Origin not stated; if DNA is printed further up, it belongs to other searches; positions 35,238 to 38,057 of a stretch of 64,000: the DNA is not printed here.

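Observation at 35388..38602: Orphan membrane-anchored VirB4/HerA-like ATPase with a lysine/alanine/proline-tailed partner protein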

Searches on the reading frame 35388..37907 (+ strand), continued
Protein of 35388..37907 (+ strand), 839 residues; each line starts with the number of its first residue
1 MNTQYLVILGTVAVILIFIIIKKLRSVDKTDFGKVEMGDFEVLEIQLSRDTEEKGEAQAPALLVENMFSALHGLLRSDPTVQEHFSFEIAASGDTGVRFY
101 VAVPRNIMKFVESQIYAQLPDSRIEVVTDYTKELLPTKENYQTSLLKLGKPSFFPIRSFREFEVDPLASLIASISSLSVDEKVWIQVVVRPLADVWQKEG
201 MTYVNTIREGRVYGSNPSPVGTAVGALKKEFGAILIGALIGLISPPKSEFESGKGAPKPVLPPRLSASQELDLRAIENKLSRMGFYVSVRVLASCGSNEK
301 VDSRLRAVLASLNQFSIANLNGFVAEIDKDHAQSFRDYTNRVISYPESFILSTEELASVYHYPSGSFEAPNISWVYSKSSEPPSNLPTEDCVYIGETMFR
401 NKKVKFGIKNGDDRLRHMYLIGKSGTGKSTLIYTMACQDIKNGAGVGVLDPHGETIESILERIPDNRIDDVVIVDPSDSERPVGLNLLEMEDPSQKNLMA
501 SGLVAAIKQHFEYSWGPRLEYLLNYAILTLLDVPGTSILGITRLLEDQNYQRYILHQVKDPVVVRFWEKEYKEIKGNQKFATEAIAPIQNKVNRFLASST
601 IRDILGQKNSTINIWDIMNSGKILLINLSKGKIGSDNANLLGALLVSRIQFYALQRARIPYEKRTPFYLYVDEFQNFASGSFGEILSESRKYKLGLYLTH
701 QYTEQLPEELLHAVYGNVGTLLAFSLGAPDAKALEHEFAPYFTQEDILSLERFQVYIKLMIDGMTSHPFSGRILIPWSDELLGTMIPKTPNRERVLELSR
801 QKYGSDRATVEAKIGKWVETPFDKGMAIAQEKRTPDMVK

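Call 72: find_homologous_proteins(query=A4, max_evalue=1e-20)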
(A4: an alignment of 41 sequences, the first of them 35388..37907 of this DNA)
Query A4 (41 sequences) (839 aa, profile of the alignment): 610 proteins with E <= 1e-20 among 8000 candidates; the best 120 are listed.
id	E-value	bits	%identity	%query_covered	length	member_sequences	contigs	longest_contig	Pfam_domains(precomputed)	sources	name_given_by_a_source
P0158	0.0e+0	1120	44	90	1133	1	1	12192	PF26449.1,PF10412.16,PF02534.21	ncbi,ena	-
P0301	0.0e+0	1105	43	90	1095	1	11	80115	PF26449.1,PF10412.16,PF01935.24,PF12696.14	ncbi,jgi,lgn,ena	jgi:hypothetical protein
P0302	0.0e+0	1104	52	99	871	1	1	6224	PF26449.1,PF10412.16,PF01935.24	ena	-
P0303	0.0e+0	1103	42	97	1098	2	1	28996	PF26449.1,PF10412.16,PF01935.24,PF12696.14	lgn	-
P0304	0.0e+0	1097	52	99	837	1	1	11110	PF26449.1,PF10412.16,PF01935.24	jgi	-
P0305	0.0e+0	1089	48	98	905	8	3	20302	PF26449.1,PF10412.16,PF01935.24,PF12696.14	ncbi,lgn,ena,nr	ncbi:hypothetical protein A2011_03630 [candidate division CPR3 bacterium GWE2_35_7]|nr:MAG: hypothet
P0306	0.0e+0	1088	48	98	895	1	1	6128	PF26449.1,PF10412.16,PF01935.24,PF12696.14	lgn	-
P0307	0.0e+0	1087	44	90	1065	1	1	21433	PF26449.1,PF10412.16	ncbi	-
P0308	0.0e+0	1083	44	91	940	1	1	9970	PF26449.1,PF10412.16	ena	-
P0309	0.0e+0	1081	41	93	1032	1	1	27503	PF26449.1,PF10412.16,PF01935.24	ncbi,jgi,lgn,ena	ncbi:MAG: type IV secretion system DNA-binding domain-containing protein [Patescibacteria group bact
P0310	0.0e+0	1079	52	98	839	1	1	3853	PF26449.1,PF10412.16,PF01935.24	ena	-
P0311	0.0e+0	1079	48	96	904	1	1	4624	PF26449.1,PF10412.16,PF01935.24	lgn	-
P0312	0.0e+0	1078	53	99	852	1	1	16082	PF26449.1,PF10412.16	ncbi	-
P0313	0.0e+0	1077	52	99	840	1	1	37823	PF26449.1,PF10412.16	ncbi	-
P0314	0.0e+0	1076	50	99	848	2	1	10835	PF26449.1,PF10412.16,PF01935.24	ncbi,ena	-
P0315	0.0e+0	1075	52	95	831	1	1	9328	PF26449.1,PF10412.16,PF01935.24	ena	-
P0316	0.0e+0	1072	41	97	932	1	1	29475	PF26449.1,PF10412.16,PF01935.24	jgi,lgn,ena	-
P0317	0.0e+0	1072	44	92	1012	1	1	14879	PF26449.1,PF10412.16,PF01935.24,PF13401.13,PF02534.21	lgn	-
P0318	0.0e+0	1071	54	95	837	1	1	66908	PF26449.1,PF10412.16,PF01935.24,PF02534.21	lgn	-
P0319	0.0e+0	1071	41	97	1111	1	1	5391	PF26449.1,PF10412.16,PF01935.24,PF02534.21,PF12696.14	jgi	-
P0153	0.0e+0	1070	53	98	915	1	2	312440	PF26449.1,PF10412.16,PF01935.24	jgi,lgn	-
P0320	0.0e+0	1070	40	96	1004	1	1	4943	PF26449.1,PF10412.16,PF01935.24,PF25199.2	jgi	-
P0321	0.0e+0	1069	41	97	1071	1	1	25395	PF26449.1,PF10412.16,PF01935.24,PF13401.13,PF02534.21,PF12696.14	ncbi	-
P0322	0.0e+0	1067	43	93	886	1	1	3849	PF26449.1,PF10412.16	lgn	-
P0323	0.0e+0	1067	41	100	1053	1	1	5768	PF26449.1,PF10412.16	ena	-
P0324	0.0e+0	1067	42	92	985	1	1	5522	PF26449.1,PF10412.16,PF01935.24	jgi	-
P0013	0.0e+0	1067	61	100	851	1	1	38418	PF26449.1,PF10412.16,PF01935.24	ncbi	-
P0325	0.0e+0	1066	41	96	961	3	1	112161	PF26449.1,PF10412.16,PF01935.24,PF12696.14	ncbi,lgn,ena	ncbi:MAG: type IV secretion system DNA-binding domain-containing protein [Patescibacteria group bact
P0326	0.0e+0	1066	51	99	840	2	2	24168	PF26449.1,PF10412.16,PF01935.24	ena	-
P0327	0.0e+0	1066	44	92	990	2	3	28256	PF26449.1,PF10412.16,PF01935.24,PF02534.21,PF25199.2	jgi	jgi:hypothetical protein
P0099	0.0e+0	1065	61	95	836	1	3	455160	PF26449.1,PF10412.16,PF01935.24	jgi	jgi:hypothetical protein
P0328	0.0e+0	1065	53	93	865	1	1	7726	PF26449.1,PF01935.24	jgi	jgi:hypothetical protein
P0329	0.0e+0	1064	53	99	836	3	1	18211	PF26449.1,PF10412.16,PF01935.24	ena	-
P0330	0.0e+0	1063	43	93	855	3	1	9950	PF26449.1,PF10412.16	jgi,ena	-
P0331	0.0e+0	1063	47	99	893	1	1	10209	PF26449.1,PF10412.16,PF01935.24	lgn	-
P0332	0.0e+0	1063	42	94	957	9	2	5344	PF26449.1,PF10412.16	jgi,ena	-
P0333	0.0e+0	1063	44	90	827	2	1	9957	PF26449.1,PF10412.16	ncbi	-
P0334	0.0e+0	1062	43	92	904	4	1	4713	PF26449.1,PF10412.16,PF01935.24,PF12696.14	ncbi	ncbi:MAG: type IV secretion system DNA-binding domain-containing protein, partial [Patescibacteria g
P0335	0.0e+0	1062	41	96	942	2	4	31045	PF26449.1,PF10412.16,PF01935.24,PF02534.21,PF25199.2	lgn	-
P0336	0.0e+0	1062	51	97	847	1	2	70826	PF26449.1,PF01935.24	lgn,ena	-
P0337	0.0e+0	1061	42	95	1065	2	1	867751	PF26449.1,PF10412.16,PF01935.24,PF02534.21,PF12696.14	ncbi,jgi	ncbi:MAG: DUF87 domain-containing protein [Patescibacteria group bacterium]|jgi:hypothetical protein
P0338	0.0e+0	1061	53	93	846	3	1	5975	PF26449.1,PF10412.16,PF01935.24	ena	-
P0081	0.0e+0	1061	63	95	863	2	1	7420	PF26449.1,PF10412.16,PF01935.24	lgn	-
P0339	0.0e+0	1061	53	100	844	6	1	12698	PF26449.1,PF10412.16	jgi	-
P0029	0.0e+0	1061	61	100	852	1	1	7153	PF26449.1,PF10412.16,PF01935.24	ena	-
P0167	0.0e+0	1060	41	92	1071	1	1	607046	PF26449.1,PF10412.16,PF01935.24,PF02534.21,PF25199.2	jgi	jgi:hypothetical protein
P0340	0.0e+0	1060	41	93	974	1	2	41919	PF26449.1,PF10412.16,PF01935.24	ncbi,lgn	-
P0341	0.0e+0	1059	59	95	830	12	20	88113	PF26449.1,PF10412.16,PF01935.24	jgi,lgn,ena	-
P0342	0.0e+0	1059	54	98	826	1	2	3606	PF26449.1,PF10412.16,PF01935.24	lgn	-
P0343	0.0e+0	1059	53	98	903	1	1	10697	PF26449.1,PF01935.24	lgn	-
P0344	0.0e+0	1058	60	95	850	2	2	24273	PF26449.1,PF10412.16,PF01935.24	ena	-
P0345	0.0e+0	1057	52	98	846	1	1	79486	PF26449.1,PF10412.16,PF01935.24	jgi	-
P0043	0.0e+0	1057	63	95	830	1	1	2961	PF26449.1,PF10412.16,PF01935.24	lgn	-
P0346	0.0e+0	1057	54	95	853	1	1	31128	PF26449.1,PF10412.16,PF01935.24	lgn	-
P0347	0.0e+0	1057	51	94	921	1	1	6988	PF26449.1,PF10412.16,PF01935.24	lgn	-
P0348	0.0e+0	1057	42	92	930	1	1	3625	PF26449.1,PF10412.16,PF01935.24,PF12696.14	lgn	-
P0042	0.0e+0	1056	60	99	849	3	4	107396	PF26449.1,PF10412.16,PF01935.24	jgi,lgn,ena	-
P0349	0.0e+0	1056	54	94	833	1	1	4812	PF26449.1,PF10412.16,PF01935.24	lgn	-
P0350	0.0e+0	1056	54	98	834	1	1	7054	PF26449.1,PF10412.16,PF01935.24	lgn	-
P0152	0.0e+0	1055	56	94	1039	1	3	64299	PF26449.1,PF10412.16,PF01935.24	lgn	-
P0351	0.0e+0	1055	53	95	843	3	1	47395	PF26449.1,PF10412.16,PF01935.24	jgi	-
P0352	0.0e+0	1055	47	93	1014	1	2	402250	PF26449.1,PF10412.16,PF01935.24,PF02534.21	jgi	-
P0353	0.0e+0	1054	42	92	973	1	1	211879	PF26449.1,PF10412.16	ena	-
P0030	0.0e+0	1054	63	95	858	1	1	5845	PF26449.1,PF01935.24,PF02534.21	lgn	-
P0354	0.0e+0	1054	44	96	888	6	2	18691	PF26449.1,PF10412.16,PF01935.24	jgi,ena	-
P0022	0.0e+0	1054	61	99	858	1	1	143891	PF26449.1,PF10412.16,PF01935.24,PF02534.21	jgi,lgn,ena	-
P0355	0.0e+0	1053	44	92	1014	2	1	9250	PF26449.1,PF10412.16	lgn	-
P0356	0.0e+0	1053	53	94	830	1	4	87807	PF26449.1,PF10412.16,PF01935.24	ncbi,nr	ncbi:type IV secretion system DNA-binding domain-containing protein [Candidatus Saccharibacteria bac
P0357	0.0e+0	1053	47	93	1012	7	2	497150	PF26449.1,PF10412.16,PF01935.24,PF02534.21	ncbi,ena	-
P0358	0.0e+0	1052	48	93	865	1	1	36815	PF26449.1,PF10412.16,PF01935.24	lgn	-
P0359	0.0e+0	1052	46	97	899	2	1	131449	PF26449.1,PF10412.16,PF01935.24,PF02534.21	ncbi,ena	-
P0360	0.0e+0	1052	54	95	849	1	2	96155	PF26449.1,PF10412.16,PF01935.24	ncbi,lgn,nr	ncbi:MAG: type IV secretion system DNA-binding domain-containing protein [Patescibacteria group bact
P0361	0.0e+0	1052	53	98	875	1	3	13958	PF26449.1,PF10412.16,PF01935.24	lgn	-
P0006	0.0e+0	1051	63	100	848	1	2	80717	PF26449.1,PF01935.24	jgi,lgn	jgi:hypothetical protein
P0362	0.0e+0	1051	53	99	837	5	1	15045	PF26449.1,PF10412.16,PF01935.24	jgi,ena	-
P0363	0.0e+0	1051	43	90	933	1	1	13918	PF26449.1,PF10412.16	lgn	-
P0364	0.0e+0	1051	51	99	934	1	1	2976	PF26449.1,PF10412.16,PF01935.24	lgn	-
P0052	0.0e+0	1050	63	97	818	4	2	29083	PF26449.1,PF10412.16,PF01935.24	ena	-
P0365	0.0e+0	1050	58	95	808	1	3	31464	PF26449.1,PF10412.16,PF01935.24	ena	-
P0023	0.0e+0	1050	61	100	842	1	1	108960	PF26449.1,PF01935.24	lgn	-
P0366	0.0e+0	1050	54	94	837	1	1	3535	PF26449.1,PF10412.16,PF01935.24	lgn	-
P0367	0.0e+0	1050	52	99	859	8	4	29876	PF26449.1,PF10412.16,PF01935.24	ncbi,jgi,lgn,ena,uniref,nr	ncbi:hypothetical protein COT51_02190 [candidate division WWE3 bacterium CG08_land_8_20_14_0_20_41_1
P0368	0.0e+0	1050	52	94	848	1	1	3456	PF26449.1,PF10412.16,PF01935.24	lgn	-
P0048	0.0e+0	1050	63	94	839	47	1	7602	PF26449.1,PF10412.16,PF01935.24,PF12696.14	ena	-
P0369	0.0e+0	1050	43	92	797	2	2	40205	PF26449.1,PF10412.16,PF01935.24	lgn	-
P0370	0.0e+0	1049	53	99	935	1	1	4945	PF26449.1,PF10412.16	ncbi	-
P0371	0.0e+0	1049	50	97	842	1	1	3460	PF26449.1,PF10412.16,PF01935.24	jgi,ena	-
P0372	0.0e+0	1049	53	98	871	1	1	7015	PF26449.1,PF10412.16,PF01935.24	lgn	-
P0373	0.0e+0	1049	50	98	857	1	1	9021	PF26449.1,PF10412.16,PF01935.24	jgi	jgi:hypothetical protein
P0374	0.0e+0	1049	43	91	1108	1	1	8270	PF26449.1,PF10412.16,PF01935.24,PF12696.14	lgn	-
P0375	0.0e+0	1048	43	93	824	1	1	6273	PF26449.1,PF10412.16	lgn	-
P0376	0.0e+0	1048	43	93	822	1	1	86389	PF26449.1,PF10412.16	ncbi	-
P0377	0.0e+0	1048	46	94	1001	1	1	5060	PF26449.1,PF10412.16,PF01935.24,PF02534.21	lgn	-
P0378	0.0e+0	1048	45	99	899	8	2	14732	PF26449.1,PF10412.16,PF01935.24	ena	-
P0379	0.0e+0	1048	56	97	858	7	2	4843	PF26449.1,PF10412.16,PF01935.24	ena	-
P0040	0.0e+0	1048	61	99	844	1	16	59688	PF26449.1,PF10412.16,PF01935.24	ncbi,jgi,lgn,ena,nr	ncbi:MAG TPA: type IV secretion system DNA-binding domain-containing protein [bacterium]|jgi:DNA hel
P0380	0.0e+0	1048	45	93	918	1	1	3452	PF26449.1,PF10412.16,PF01935.24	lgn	-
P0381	0.0e+0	1048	46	95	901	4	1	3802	PF26449.1,PF10412.16,PF01935.24,PF02534.21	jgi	-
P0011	0.0e+0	1048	61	100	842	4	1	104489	PF26449.1,PF10412.16,PF01935.24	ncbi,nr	ncbi:type IV secretion system DNA-binding domain-containing protein [Patescibacteria group bacterium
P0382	0.0e+0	1047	44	93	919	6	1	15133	PF26449.1,PF10412.16,PF01935.24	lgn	-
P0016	0.0e+0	1047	61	99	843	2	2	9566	PF26449.1,PF10412.16,PF01935.24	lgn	-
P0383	0.0e+0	1046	52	98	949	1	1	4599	PF26449.1,PF10412.16,PF01935.24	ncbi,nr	ncbi:MAG: type IV secretion system DNA-binding domain-containing protein [bacterium]|nr:type IV secr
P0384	0.0e+0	1046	61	95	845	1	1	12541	PF26449.1,PF10412.16,PF01935.24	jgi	jgi:hypothetical protein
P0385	0.0e+0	1045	43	91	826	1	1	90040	PF26449.1,PF10412.16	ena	-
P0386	0.0e+0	1045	54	98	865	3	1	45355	PF26449.1,PF10412.16,PF01935.24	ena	-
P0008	0.0e+0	1045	65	95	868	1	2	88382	PF26449.1,PF10412.16,PF01935.24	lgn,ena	-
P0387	0.0e+0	1045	52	93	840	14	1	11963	PF26449.1,PF10412.16,PF01935.24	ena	-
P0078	0.0e+0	1045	62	95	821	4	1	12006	PF26449.1,PF10412.16,PF01935.24,PF02534.21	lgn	-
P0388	0.0e+0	1045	57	99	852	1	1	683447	PF26449.1,PF10412.16,PF01935.24,PF02534.21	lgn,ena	-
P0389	0.0e+0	1045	47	97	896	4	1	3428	PF26449.1,PF10412.16,PF01935.24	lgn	-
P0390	0.0e+0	1044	52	99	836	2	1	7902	PF26449.1,PF01935.24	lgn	-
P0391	0.0e+0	1044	45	93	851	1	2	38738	PF26449.1,PF10412.16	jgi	-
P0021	0.0e+0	1044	61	100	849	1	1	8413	PF26449.1,PF10412.16,PF01935.24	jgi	jgi:hypothetical protein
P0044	0.0e+0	1044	62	99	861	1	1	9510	PF26449.1,PF10412.16,PF01935.24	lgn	-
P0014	0.0e+0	1044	62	100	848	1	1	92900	PF26449.1,PF01935.24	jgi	jgi:hypothetical protein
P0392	0.0e+0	1044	51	99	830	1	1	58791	PF26449.1,PF10412.16,PF01935.24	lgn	-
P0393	0.0e+0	1043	51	99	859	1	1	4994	PF26449.1,PF10412.16,PF01935.24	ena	-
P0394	0.0e+0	1043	44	98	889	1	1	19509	PF26449.1,PF10412.16,PF01935.24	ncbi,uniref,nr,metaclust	ncbi:MAG: hypothetical protein A2Z11_00955 [Candidatus Woykebacteria bacterium RBG_16_43_9]|uniref:U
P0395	0.0e+0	1043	52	99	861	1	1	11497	PF26449.1,PF10412.16,PF01935.24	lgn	-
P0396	0.0e+0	1043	46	98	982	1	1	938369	PF26449.1,PF10412.16,PF01935.24,PF02534.21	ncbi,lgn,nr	ncbi:MAG: type IV secretion system DNA-binding domain-containing protein [bacterium]|nr:type IV secr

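Call 73: find_encoding_contigs(protein=P0337, flank=8000, max_places=1)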
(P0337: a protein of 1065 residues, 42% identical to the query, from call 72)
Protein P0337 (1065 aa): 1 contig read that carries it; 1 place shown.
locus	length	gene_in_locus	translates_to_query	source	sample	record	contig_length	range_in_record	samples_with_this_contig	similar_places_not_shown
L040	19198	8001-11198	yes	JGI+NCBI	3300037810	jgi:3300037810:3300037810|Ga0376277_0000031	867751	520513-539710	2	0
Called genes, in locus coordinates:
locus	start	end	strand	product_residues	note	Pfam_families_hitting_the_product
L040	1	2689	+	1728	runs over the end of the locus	-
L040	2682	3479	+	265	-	-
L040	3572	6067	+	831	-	PF26449:DUF8128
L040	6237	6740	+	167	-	-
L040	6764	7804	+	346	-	PF04545:Sigma70_r4, PF05066:HARE-HTH (faint)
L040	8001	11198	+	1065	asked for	PF26449:DUF8128, PF01935:DUF87 (weak), PF02534:T4SS-DNA_transf (faint), PF10412:TrwB_AAD_bind (weak), PF12696:TraG-D_C (faint)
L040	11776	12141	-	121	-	PF06947:DUF1290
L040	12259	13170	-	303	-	PF02355:SecD_SecF_C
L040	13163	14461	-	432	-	PF21760:SecD_1st, PF22599:SecDF_P1_head, PF02355:SecD_SecF_C, PF03176:MMPL (weak)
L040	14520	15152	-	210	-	-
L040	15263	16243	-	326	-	PF01479:S4, PF00849:PseudoU_synth_2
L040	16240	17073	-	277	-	PF01522:Polysacc_deac_1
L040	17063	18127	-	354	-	PF02646:RmuC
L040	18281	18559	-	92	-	PF11950:DUF3467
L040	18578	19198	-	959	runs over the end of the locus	PF00580:UvrD-helicase, PF13245:AAA_19, PF13604:AAA_30 (faint), PF01443:Viral_helicase1 (faint), PF01930:Cas_Cas4 (faint), PF13361:UvrD_C, PF13538:UvrD_C_2 (faint), PF12705:PDDEXK_1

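Call 74: find_encoding_contigs(protein=P0167, flank=8000, max_places=1)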
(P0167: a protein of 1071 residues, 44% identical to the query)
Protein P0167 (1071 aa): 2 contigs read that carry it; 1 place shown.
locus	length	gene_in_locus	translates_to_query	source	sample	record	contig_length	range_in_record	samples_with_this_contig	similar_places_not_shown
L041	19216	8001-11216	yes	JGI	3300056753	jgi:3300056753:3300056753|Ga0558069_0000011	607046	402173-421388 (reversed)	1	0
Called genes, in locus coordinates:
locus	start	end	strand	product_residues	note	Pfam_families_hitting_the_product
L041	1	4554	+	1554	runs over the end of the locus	-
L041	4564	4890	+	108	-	-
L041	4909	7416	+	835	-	PF26449:DUF8128, PF02534:T4SS-DNA_transf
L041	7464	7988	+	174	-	-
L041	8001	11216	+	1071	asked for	PF26449:DUF8128, PF01935:DUF87 (weak), PF02534:T4SS-DNA_transf (weak), PF25199:nSTAND_NTPase5 (faint), PF10412:TrwB_AAD_bind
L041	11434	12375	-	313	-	PF02355:SecD_SecF_C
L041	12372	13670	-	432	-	PF21760:SecD_1st, PF22599:SecDF_P1_head, PF02355:SecD_SecF_C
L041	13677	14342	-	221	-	-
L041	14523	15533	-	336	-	PF01479:S4 (weak), PF00849:PseudoU_synth_2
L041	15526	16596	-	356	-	PF02646:RmuC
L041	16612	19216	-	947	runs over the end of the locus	PF00580:UvrD-helicase, PF13245:AAA_19, PF13604:AAA_30 (weak), PF21445:ADDB_N (faint), PF13361:UvrD_C, PF13538:UvrD_C_2 (faint), PF01930:Cas_Cas4 (faint), PF12705:PDDEXK_1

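Call 75: find_encoding_contigs(protein=P0353, flank=8000, max_places=1)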
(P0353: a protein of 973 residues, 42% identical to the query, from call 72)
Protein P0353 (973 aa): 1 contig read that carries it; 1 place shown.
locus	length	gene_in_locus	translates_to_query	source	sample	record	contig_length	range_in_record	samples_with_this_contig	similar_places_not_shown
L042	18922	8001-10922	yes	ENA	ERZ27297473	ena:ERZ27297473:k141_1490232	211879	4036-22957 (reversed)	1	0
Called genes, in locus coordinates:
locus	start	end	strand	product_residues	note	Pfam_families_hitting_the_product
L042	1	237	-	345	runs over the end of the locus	PF02504:FA_synthesis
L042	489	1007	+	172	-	PF00466:Ribosomal_L10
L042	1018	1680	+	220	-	PF16320:Ribosomal_L12_N, PF00542:Ribosomal_L12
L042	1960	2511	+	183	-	-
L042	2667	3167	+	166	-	PF00293:NUDIX (faint)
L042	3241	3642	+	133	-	-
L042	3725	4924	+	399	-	PF01702:TGT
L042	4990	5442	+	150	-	-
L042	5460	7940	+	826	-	PF26449:DUF8128, PF10412:TrwB_AAD_bind (faint)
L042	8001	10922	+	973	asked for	PF26449:DUF8128, PF10412:TrwB_AAD_bind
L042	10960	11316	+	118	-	-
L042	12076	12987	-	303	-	PF02355:SecD_SecF_C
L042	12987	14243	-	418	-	PF21760:SecD_1st, PF22599:SecDF_P1_head, PF00873:ACR_tran (weak), PF02355:SecD_SecF_C, PF03176:MMPL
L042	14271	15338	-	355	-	PF00483:NTP_transferase, PF12804:NTP_transf_3, PF22640:ManC_GMP_beta-helix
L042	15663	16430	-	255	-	PF00849:PseudoU_synth_2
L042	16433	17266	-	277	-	PF03065:Glyco_hydro_57 (weak), PF01522:Polysacc_deac_1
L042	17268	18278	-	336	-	PF02646:RmuC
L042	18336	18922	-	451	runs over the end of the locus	PF00079:Serpin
